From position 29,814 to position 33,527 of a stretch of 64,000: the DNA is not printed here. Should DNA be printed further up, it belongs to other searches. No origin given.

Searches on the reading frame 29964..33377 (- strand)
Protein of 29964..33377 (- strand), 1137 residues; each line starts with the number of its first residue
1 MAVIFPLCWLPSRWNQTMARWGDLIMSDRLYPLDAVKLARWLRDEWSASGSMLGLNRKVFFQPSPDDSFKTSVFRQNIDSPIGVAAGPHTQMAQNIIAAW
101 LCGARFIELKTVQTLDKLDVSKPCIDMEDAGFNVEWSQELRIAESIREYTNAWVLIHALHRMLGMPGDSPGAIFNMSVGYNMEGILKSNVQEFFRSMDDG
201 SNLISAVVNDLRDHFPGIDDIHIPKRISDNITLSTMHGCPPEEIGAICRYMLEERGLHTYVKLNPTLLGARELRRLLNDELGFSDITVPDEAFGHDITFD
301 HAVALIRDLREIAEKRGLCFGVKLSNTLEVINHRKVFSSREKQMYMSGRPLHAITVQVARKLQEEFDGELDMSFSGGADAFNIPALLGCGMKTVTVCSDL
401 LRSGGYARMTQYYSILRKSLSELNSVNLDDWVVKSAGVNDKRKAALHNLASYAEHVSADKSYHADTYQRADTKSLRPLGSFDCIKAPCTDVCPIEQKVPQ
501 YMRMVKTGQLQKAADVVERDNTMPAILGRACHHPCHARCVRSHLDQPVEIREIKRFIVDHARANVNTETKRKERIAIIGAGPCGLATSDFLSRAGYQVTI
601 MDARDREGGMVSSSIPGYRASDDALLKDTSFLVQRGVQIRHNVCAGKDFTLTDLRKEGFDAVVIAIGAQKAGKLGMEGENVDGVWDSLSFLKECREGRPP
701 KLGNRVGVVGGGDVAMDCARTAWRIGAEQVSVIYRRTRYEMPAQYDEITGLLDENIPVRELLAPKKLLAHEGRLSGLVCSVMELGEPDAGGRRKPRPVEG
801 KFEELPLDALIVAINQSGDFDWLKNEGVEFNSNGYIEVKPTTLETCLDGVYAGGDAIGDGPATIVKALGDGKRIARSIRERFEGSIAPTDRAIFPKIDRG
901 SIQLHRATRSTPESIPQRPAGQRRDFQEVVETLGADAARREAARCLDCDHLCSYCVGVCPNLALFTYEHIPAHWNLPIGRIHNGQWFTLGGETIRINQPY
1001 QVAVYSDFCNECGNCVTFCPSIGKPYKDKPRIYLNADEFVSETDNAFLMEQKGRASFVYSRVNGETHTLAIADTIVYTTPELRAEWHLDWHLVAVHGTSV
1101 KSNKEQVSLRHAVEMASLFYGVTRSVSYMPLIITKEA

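Call 46: search_protein_families(library=pfam, proteins=[window:29964-33377:-], max_evalue=0.00001)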
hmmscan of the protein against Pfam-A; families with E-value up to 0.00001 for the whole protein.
window:29964-33377:- (1137 aa): 5 families
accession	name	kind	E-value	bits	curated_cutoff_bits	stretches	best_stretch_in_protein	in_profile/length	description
PF07992.20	Pyr_redox_2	-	8e-34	117.8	26.1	1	574-871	2-291/291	Pyridine nucleotide-disulphide oxidoreductase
PF14691.11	Fer4_20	-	3.3e-22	78.9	25.8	1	481-564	25-111/113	Dihydroprymidine dehydrogenase domain II, 4Fe-4S cluster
PF13738.12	Pyr_redox_3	-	2.4e-09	37.3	30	0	661-740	127-200/305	Pyridine nucleotide-disulphide oxidoreductase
PF00070.33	Pyr_redox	-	3.1e-09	37.7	22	0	574-606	1-33/82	Pyridine nucleotide-disulphide oxidoreductase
PF13450.12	NAD_binding_8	-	2.2e-07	31.5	21.9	1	577-614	1-38/68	NAD(P)-binding Rossmann-like domain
